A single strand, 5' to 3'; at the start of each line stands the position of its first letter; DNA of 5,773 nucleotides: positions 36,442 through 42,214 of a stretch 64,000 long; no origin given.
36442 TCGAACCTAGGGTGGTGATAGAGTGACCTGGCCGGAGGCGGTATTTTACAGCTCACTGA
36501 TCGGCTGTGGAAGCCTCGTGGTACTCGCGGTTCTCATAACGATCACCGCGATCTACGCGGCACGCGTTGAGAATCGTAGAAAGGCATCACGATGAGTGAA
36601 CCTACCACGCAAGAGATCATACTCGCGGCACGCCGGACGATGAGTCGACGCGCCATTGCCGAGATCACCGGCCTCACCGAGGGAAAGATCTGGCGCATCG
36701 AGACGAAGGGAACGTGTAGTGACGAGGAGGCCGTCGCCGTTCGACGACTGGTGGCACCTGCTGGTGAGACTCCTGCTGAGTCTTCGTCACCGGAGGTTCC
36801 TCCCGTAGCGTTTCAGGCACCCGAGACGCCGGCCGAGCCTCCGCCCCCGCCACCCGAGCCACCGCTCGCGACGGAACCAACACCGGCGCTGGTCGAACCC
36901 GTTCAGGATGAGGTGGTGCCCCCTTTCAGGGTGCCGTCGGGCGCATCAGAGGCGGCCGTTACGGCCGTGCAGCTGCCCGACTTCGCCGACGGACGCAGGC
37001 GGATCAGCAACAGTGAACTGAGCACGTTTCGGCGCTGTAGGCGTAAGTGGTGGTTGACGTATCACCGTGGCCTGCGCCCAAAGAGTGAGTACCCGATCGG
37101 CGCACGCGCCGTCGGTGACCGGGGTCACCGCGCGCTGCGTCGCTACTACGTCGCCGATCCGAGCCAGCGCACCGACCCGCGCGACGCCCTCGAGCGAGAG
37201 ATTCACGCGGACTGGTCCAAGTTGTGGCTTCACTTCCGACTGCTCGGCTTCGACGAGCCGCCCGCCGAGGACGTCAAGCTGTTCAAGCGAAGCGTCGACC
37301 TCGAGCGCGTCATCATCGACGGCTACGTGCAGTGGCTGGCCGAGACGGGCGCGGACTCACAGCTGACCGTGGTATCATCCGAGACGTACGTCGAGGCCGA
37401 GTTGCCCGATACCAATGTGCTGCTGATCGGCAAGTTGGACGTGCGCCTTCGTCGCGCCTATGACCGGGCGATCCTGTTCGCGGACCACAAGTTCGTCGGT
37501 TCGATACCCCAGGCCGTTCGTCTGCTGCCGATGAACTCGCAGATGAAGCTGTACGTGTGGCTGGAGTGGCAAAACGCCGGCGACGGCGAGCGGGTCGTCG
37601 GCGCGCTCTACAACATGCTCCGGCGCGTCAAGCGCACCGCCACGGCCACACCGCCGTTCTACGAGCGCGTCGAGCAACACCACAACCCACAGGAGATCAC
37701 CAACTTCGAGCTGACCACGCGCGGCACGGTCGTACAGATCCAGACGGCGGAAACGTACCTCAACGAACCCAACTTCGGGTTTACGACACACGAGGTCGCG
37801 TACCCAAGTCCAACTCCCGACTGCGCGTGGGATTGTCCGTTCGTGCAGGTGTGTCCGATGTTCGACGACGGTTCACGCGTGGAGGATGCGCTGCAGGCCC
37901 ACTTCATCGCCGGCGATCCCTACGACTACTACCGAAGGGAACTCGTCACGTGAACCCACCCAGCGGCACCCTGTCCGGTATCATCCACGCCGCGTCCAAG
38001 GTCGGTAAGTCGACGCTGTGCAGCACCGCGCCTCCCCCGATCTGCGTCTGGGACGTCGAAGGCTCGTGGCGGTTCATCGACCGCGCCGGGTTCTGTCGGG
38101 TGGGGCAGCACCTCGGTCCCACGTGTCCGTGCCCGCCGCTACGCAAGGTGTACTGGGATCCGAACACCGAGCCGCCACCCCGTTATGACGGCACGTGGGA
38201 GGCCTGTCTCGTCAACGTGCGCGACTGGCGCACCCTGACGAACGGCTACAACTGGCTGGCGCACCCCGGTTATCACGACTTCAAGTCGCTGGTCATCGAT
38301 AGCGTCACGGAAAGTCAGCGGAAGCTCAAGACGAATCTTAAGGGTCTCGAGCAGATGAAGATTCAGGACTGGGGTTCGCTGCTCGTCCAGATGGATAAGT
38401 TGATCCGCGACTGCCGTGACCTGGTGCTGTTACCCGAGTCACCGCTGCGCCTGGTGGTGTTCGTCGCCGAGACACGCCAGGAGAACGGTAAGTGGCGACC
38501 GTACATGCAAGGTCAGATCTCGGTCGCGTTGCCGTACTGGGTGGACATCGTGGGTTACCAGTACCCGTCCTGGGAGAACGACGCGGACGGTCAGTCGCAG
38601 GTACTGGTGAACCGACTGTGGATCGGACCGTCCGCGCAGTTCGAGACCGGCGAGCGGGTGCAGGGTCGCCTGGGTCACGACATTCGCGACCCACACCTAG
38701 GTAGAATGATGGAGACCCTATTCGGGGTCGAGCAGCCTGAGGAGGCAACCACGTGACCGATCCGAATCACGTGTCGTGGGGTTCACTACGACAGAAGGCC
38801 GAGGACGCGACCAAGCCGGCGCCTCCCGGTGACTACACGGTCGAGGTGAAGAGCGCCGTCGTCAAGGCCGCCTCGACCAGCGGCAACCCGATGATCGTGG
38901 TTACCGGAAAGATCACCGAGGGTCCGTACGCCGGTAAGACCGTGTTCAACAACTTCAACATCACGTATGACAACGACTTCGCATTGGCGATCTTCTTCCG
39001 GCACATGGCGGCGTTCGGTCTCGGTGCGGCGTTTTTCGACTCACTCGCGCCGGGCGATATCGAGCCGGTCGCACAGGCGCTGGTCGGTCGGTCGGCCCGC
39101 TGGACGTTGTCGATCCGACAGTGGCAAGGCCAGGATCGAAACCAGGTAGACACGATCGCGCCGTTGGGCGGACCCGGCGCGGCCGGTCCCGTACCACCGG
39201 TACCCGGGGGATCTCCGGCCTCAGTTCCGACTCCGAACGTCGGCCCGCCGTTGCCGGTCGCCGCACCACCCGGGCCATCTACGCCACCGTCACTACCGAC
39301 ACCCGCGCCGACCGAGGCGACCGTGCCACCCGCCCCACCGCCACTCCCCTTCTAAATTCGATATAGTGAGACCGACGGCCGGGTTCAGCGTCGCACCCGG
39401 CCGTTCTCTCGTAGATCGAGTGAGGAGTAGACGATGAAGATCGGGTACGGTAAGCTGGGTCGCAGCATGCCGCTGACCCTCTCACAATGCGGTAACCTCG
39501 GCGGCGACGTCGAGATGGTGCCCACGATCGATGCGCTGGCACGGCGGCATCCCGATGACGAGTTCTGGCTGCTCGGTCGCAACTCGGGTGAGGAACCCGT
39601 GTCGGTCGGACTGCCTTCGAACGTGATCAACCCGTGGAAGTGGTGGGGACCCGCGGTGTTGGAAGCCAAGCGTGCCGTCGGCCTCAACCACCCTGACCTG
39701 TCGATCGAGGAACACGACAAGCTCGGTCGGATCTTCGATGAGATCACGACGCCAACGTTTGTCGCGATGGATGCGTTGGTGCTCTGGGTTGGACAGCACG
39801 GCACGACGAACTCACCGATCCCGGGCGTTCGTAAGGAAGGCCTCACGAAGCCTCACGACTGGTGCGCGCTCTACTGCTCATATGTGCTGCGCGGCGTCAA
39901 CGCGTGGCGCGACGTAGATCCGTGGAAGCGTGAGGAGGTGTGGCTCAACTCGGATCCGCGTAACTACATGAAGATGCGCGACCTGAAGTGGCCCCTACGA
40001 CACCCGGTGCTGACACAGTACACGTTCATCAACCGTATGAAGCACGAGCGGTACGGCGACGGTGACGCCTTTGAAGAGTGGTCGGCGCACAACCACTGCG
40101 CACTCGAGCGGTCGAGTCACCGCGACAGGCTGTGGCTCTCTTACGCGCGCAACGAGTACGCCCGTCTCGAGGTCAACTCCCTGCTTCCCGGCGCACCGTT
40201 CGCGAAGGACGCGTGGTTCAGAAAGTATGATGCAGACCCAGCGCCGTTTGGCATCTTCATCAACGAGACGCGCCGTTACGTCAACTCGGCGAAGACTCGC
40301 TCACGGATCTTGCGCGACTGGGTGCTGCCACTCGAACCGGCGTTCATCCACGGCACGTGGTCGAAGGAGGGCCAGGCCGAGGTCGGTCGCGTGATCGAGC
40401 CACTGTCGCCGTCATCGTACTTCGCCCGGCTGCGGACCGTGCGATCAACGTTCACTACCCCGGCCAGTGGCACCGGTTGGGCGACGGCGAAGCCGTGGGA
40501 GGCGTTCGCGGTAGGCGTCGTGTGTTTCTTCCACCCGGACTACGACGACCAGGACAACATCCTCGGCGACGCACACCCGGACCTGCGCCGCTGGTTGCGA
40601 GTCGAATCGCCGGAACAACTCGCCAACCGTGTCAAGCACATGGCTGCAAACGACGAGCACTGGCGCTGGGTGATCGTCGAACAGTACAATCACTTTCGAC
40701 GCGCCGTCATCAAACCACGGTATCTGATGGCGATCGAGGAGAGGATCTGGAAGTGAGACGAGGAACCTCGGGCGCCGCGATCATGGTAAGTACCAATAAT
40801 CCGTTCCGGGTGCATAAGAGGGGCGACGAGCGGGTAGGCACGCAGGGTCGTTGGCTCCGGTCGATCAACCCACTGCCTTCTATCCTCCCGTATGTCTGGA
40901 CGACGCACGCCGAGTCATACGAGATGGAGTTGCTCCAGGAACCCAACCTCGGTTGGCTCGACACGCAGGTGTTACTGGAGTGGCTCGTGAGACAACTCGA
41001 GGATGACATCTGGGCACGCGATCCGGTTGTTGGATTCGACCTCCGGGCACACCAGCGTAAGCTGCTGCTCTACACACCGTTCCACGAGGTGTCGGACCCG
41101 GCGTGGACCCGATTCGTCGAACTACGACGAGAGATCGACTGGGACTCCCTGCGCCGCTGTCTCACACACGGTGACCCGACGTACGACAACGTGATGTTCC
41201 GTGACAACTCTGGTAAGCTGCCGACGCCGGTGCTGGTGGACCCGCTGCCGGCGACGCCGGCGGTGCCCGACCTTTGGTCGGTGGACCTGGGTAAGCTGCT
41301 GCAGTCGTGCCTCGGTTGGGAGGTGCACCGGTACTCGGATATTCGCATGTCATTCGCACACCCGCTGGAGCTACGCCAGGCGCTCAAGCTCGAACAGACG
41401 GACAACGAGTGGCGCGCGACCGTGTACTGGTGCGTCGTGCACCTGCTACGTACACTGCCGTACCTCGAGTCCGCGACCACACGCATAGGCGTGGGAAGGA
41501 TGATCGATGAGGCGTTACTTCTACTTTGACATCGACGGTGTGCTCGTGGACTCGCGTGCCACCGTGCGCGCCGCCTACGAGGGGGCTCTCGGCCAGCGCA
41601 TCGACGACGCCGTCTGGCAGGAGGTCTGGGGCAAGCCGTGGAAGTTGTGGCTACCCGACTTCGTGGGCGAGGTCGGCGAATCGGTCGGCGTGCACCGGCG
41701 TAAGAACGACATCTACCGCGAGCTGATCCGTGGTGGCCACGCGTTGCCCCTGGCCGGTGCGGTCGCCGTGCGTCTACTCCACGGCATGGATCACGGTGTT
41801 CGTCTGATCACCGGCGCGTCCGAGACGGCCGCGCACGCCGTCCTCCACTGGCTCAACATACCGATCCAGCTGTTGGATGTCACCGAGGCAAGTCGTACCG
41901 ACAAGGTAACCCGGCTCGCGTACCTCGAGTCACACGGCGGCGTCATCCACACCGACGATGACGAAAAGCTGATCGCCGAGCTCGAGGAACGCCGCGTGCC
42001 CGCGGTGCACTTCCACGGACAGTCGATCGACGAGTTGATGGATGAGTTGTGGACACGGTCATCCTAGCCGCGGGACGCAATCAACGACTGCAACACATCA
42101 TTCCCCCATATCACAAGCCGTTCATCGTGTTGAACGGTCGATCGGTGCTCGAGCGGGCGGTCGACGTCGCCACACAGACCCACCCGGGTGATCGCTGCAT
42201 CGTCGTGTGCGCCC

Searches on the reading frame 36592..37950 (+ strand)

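Call 11: search_protein_families(library=pfam, proteins=[window:36592-37950:+], max_evalue=0.01)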
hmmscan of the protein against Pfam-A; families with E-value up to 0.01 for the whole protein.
window:36592-37950:+ (453 aa): 2 families
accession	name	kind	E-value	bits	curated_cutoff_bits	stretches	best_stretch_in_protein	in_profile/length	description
PF12705.13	PDDEXK_1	-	2.7e-19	70.5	22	1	137-422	1-247/247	PD-(D/E)XK nuclease superfamily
PF13542.12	HTH_Tnp_ISL3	-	0.0027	17.6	27.4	0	7-36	18-46/51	Helix-turn-helix domain of transposase family ISL3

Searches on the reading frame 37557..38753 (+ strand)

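Call 34: search_protein_families(library=pfam, proteins=[window:37557-38753:+], max_evalue=0.01)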
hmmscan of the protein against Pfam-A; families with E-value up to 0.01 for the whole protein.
window:37557-38753:+ (399 aa): 1 family
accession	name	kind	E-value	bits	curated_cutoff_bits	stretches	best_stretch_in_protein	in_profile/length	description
PF13479.12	AAA_24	-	1.6e-10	41.6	27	1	141-335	5-168/195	AAA domain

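Call 35: search_protein_families(library=phrogs, proteins=[window:37557-38753:+], max_evalue=0.001)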
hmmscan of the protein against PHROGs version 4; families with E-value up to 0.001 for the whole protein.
window:37557-38753:+ (399 aa): 1 family
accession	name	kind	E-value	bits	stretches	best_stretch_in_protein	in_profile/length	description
phrog_124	-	DNA, RNA and nucleotide metabolism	1.3e-21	78.4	1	142-395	47-261/382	Sak4-like ssDNA annealing protein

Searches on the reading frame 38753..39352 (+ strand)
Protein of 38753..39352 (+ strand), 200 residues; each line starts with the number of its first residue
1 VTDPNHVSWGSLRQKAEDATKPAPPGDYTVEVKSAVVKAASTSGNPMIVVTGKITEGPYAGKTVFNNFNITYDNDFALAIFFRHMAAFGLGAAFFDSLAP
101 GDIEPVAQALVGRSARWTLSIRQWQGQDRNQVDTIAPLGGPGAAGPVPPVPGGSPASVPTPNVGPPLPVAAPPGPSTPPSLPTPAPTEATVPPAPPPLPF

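Call 11: search_protein_families(library=pfam, proteins=[window:38753-39352:+], max_evalue=0.01)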
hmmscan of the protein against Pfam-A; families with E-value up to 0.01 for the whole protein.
window:38753-39352:+ (200 aa): 1 family
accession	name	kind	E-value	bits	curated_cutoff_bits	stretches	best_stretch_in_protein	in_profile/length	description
PF05037.18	DUF669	-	1.7e-10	41.6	21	1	19-137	10-130/138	Protein of unknown function (DUF669)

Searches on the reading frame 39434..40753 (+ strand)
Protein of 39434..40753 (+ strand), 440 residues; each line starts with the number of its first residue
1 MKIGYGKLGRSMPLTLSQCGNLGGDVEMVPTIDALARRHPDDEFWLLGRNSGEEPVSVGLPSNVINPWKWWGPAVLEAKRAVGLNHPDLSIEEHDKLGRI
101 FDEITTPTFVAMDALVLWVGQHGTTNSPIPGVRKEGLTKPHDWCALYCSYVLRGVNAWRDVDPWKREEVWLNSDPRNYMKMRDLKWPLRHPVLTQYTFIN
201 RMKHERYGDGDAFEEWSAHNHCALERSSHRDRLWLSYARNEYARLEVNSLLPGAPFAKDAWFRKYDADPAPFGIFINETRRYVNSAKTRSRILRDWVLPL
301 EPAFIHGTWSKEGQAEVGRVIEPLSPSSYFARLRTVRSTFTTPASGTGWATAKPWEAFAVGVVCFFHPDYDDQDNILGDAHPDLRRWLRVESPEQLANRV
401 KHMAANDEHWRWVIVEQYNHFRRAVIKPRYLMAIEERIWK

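Call 11: search_protein_families(library=pfam, proteins=[window:39434-40753:+], max_evalue=0.01)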
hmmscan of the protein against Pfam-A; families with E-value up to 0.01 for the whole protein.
window:39434-40753:+ (440 aa): 0 families

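Call 35: search_protein_families(library=phrogs, proteins=[window:39434-40753:+], max_evalue=0.001)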
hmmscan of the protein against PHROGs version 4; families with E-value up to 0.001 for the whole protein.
window:39434-40753:+ (440 aa): 0 families

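Call 57: search_protein_families(library=ncbifam, proteins=[window:39434-40753:+], max_evalue=0.01)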
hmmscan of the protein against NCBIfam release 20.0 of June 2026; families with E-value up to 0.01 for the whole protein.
window:39434-40753:+ (440 aa): 0 families

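Call 58: search_solved_structures(query=window:39434-40753:+, max_evalue=10)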
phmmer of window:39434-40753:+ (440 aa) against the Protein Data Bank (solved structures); distinct sequences matched with E-value up to 10: 1.
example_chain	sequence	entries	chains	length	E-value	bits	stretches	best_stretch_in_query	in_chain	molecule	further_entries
5odd_A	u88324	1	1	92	1.3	10.8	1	236-306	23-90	Mediator of RNA polymerase II transcription subunit 26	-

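Call 60: search_protein_families(library=padloc, proteins=[window:39434-40753:+], max_evalue=0.01)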
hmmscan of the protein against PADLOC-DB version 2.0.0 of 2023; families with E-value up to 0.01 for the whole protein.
window:39434-40753:+ (440 aa): 0 families

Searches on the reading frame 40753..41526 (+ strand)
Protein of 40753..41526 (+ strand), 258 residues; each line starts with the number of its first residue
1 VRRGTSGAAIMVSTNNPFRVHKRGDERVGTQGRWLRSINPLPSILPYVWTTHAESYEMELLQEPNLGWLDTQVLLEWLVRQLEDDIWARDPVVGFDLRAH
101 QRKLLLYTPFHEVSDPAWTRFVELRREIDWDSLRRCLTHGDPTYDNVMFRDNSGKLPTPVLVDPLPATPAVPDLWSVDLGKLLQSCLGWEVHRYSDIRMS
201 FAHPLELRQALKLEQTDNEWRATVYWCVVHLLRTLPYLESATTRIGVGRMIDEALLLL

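Call 57: search_protein_families(library=ncbifam, proteins=[window:40753-41526:+], max_evalue=0.01)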
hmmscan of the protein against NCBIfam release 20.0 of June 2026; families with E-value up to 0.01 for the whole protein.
window:40753-41526:+ (258 aa): 0 families

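Call 59: search_solved_structures(query=window:40753-41526:+, max_evalue=10)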
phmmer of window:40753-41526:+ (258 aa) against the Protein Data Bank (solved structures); distinct sequences matched with E-value up to 10: 7.
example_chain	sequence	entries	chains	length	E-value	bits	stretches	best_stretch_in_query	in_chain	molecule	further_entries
4i19_A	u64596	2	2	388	0.045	16.4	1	94-194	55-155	Epoxide hydrolase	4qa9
6gy3_A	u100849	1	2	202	0.81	12.2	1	109-170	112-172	AmtR protein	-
5mqq_A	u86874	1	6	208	0.87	12.2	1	109-170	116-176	AmtR protein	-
7b5i_AB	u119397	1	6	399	0.93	12.1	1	133-174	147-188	All3326 protein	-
5dy1_A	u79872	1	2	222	0.99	12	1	110-170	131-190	TetR family transcriptional regulator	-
5dy0_A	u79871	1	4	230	1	11.9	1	110-170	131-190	TetR family transcriptional regulator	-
5dxz_A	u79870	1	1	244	1.2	11.7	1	110-170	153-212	TetR family transcriptional regulator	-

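Call 60: search_protein_families(library=padloc, proteins=[window:40753-41526:+], max_evalue=0.01)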
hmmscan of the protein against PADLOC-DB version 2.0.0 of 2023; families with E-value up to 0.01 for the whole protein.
window:40753-41526:+ (258 aa): 0 families

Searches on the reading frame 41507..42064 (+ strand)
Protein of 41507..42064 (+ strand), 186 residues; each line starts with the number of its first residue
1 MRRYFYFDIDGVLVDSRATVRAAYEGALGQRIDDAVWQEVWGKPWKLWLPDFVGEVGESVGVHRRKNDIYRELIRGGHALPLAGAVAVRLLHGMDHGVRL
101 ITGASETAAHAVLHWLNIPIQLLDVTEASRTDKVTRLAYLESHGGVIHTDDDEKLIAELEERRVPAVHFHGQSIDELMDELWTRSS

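Call 11: search_protein_families(library=pfam, proteins=[window:41507-42064:+], max_evalue=0.01)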
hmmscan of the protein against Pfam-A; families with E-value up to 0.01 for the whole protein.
window:41507-42064:+ (186 aa): 1 family
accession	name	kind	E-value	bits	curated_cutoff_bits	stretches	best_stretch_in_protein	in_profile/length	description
PF00702.32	Hydrolase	-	0.0023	18.8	26.4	1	6-119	5-138/191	haloacid dehalogenase-like hydrolase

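Call 35: search_protein_families(library=phrogs, proteins=[window:41507-42064:+], max_evalue=0.001)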
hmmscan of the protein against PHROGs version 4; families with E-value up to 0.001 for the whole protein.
window:41507-42064:+ (186 aa): 0 families

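Call 57: search_protein_families(library=ncbifam, proteins=[window:41507-42064:+], max_evalue=0.01)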
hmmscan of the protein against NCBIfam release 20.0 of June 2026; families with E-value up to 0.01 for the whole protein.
window:41507-42064:+ (186 aa): 1 family
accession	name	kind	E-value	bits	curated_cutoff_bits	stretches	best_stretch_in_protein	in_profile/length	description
TIGR02009.1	PGMB-YQAB-SF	subfamily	0.0066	16.7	153.35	0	6-119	5-127/186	beta-phosphoglucomutase family hydrolase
